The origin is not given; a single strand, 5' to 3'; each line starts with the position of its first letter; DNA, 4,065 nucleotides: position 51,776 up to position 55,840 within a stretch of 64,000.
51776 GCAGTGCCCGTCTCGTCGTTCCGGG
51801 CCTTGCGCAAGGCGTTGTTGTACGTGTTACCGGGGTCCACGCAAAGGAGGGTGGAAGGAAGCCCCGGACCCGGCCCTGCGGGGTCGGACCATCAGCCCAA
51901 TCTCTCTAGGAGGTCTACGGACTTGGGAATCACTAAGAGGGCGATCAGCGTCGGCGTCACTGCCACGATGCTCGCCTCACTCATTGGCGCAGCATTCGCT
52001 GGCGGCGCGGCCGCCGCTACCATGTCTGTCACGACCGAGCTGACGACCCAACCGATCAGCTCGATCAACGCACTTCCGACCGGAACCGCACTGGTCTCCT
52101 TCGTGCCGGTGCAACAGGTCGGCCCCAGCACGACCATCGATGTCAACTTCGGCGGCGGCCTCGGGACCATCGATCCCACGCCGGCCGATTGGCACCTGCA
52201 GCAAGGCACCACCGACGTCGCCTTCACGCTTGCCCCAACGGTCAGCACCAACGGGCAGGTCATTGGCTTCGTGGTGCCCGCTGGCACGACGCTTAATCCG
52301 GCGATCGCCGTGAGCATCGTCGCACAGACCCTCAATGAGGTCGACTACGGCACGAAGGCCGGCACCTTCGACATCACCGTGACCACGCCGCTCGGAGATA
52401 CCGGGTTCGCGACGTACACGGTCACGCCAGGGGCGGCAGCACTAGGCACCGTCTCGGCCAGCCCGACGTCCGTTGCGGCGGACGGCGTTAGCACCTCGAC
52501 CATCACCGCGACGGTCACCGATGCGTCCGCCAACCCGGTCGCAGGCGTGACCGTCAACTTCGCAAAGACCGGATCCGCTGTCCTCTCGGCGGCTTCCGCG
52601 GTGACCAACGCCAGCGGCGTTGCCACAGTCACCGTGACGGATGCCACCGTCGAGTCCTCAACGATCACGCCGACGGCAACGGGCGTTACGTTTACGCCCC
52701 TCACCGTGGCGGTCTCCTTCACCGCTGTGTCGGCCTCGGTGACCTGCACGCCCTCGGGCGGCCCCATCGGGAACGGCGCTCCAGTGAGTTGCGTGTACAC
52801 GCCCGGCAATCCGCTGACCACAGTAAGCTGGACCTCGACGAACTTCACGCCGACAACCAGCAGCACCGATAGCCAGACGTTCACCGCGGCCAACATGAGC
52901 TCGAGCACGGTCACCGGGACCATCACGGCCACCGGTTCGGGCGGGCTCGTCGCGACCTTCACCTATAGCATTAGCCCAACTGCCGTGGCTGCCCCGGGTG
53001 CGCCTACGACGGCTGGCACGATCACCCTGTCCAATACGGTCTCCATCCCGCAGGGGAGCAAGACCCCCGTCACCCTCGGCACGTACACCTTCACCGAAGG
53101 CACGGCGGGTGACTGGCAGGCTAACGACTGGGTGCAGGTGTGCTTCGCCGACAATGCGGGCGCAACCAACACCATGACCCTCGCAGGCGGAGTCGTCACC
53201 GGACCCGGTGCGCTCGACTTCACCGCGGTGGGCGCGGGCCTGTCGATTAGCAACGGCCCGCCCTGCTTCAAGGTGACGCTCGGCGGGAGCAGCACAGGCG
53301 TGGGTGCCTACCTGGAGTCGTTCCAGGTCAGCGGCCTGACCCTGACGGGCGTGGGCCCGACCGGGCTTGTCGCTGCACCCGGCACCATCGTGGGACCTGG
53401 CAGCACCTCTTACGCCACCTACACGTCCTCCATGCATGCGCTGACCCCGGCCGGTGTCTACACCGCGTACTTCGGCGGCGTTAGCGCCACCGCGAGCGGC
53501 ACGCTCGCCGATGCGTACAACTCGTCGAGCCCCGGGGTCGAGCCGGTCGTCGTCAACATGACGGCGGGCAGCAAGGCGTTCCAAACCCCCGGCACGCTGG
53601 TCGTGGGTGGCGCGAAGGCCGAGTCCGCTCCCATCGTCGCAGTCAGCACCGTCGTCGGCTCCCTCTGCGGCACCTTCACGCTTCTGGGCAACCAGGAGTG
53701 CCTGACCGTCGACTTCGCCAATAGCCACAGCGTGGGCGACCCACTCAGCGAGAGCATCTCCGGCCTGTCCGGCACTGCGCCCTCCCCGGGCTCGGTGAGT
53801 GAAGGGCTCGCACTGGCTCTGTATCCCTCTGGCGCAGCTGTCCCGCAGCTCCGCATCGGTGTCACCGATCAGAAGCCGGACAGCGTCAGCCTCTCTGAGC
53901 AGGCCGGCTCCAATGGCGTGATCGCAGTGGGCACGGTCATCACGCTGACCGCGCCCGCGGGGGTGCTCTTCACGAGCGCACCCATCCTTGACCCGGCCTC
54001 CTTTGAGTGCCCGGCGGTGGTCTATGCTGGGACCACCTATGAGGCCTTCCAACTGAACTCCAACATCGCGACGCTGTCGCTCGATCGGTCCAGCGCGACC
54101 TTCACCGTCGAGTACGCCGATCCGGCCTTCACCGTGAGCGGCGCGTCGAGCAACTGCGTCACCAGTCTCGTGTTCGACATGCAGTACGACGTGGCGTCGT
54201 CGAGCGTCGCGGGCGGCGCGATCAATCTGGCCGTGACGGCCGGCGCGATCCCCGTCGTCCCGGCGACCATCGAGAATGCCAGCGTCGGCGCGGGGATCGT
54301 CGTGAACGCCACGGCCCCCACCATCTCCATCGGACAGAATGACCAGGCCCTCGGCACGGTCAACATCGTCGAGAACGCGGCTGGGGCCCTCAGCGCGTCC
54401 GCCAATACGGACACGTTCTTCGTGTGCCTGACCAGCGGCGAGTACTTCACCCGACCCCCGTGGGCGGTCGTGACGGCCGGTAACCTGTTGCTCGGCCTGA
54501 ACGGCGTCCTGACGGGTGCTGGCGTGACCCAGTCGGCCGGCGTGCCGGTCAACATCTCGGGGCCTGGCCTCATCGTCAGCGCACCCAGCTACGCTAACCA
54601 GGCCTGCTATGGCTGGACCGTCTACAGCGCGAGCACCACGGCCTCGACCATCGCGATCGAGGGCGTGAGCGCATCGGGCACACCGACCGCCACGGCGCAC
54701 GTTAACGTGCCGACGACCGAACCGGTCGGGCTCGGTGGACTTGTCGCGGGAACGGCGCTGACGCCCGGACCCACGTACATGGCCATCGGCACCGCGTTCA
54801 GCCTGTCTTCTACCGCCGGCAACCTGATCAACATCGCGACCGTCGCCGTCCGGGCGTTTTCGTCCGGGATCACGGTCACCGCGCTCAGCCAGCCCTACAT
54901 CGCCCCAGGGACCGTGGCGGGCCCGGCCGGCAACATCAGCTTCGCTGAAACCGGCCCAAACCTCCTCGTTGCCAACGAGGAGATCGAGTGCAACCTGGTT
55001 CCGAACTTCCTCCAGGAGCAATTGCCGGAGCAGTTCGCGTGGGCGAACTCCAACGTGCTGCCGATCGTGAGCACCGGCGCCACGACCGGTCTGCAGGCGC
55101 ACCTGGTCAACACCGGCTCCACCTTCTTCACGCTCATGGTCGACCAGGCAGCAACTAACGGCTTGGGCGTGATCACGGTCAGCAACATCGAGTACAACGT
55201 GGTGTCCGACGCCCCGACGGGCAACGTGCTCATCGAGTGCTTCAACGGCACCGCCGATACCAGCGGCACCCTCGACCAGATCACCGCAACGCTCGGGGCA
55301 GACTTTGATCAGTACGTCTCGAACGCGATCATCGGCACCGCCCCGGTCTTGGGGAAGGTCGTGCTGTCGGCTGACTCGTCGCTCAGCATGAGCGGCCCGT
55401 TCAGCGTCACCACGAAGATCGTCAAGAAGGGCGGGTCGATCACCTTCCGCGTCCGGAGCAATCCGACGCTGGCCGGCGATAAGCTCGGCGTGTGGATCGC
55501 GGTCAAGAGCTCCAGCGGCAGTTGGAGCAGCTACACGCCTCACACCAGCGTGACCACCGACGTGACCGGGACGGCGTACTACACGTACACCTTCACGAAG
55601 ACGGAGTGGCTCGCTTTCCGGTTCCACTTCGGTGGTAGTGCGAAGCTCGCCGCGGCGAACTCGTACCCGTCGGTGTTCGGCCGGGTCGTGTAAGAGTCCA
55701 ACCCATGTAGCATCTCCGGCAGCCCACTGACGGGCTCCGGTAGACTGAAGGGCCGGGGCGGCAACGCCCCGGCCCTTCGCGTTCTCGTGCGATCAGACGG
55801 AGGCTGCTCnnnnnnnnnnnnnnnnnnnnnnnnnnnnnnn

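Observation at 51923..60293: ECF-linked island of three large secreted Ig-domain proteins that share a C-terminal module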

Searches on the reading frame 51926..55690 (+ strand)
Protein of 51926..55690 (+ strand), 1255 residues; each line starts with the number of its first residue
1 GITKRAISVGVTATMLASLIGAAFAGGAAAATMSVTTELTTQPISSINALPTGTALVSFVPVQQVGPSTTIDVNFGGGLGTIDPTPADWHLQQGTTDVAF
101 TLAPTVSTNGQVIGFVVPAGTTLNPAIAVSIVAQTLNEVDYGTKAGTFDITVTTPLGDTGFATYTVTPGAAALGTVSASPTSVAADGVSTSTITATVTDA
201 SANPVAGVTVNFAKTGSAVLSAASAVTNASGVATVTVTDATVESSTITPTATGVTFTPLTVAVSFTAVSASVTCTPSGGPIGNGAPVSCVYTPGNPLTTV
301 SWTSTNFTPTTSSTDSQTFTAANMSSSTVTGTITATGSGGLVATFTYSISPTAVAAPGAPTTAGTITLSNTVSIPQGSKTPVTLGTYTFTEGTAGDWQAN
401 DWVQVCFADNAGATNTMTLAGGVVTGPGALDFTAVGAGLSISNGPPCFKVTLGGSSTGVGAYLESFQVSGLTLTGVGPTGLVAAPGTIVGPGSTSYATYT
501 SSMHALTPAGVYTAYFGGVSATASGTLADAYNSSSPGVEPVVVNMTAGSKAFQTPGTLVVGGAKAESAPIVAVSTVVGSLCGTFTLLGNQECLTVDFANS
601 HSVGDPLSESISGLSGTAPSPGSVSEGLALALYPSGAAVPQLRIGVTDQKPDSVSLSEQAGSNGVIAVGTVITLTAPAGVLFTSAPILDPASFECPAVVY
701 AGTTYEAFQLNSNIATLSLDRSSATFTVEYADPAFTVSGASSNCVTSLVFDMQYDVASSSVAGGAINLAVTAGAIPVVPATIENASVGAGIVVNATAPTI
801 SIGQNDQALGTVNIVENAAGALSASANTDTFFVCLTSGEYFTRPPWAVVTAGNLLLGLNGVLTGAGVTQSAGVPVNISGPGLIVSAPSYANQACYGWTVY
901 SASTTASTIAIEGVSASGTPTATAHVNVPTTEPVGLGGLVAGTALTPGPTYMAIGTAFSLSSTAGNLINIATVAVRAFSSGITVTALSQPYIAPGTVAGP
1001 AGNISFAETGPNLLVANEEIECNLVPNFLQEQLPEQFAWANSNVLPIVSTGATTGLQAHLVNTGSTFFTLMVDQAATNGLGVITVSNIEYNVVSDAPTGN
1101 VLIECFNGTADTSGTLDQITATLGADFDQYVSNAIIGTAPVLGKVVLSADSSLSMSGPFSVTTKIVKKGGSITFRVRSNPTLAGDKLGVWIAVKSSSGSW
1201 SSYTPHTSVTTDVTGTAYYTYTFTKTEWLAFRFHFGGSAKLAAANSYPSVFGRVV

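Call 7: search_protein_families(library=pfam, max_evalue=0.1, proteins=[window:51926-55690:+])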
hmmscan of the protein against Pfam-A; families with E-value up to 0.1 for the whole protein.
window:51926-55690:+ (1255 aa): 2 families
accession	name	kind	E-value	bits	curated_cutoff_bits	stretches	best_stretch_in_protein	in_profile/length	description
PF02369.22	Big_1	-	3.1e-16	59.7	34.9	1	175-261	3-90/93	Bacterial Ig-like domain (group 1)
PF09134.16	Invasin_D3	-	2.2e-12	47.8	33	1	172-267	3-97/98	Invasin, domain 3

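Call 11: search_protein_families(library=ncbifam, max_evalue=0.1, proteins=[window:51926-55690:+])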
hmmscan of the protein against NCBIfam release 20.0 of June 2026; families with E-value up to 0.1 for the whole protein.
window:51926-55690:+ (1255 aa): 0 families

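Call 65: search_solved_structures(query=window:51926-55690:+, max_evalue=0.1)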
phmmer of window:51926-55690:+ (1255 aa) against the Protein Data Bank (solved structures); distinct sequences matched with E-value up to 0.1: 3.
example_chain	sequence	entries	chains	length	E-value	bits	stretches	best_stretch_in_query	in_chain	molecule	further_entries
1cwv_A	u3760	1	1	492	0.006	17.8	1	164-267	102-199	INVASIN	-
6tqd_A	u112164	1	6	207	0.015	16.5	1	176-239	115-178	Intimin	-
6tpl_A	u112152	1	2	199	0.046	14.9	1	176-239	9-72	Intimin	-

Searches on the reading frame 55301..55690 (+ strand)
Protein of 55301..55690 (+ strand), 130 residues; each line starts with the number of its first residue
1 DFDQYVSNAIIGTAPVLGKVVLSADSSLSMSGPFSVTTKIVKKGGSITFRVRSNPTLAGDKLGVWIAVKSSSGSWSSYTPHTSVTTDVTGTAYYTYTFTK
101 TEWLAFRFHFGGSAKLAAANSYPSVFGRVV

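Call 12: find_homologous_proteins(query=window:55301-55690:+, max_evalue=0.01)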
Query seq(130 aa) (130 aa): 1 proteins with E <= 0.01 among 13 candidates.
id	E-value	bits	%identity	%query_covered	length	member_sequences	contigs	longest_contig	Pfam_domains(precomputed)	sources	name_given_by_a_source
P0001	1.8e-45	172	68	100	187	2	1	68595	-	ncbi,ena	-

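Call 14: find_encoding_contigs(protein=P0001, flank=10000)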
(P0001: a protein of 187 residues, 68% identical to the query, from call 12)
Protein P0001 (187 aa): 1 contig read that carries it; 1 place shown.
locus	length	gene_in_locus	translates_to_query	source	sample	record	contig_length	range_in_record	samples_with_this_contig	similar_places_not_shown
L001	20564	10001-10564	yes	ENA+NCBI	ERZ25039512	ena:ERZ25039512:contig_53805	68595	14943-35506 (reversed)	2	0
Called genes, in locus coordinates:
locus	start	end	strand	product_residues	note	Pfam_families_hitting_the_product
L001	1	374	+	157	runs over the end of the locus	PF08541:ACP_syn_III_C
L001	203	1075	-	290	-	-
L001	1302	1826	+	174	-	-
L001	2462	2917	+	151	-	-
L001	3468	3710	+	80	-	-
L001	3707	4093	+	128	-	PF02452:PemK_toxin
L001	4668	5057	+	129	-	PF00106:adh_short, PF13561:adh_short_C2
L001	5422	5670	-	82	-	-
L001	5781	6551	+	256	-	PF08281:Sigma70_r4_2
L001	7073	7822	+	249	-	-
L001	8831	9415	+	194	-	-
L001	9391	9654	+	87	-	-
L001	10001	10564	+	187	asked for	-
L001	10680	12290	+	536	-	PF04151:PPC, PF13205:Big_5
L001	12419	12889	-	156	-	-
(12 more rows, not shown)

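Call 23: search_protein_families(library=pfam, max_evalue=10, proteins=[window:55349-55690:+])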
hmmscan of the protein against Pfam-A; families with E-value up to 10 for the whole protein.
seq(114 aa): 0 families
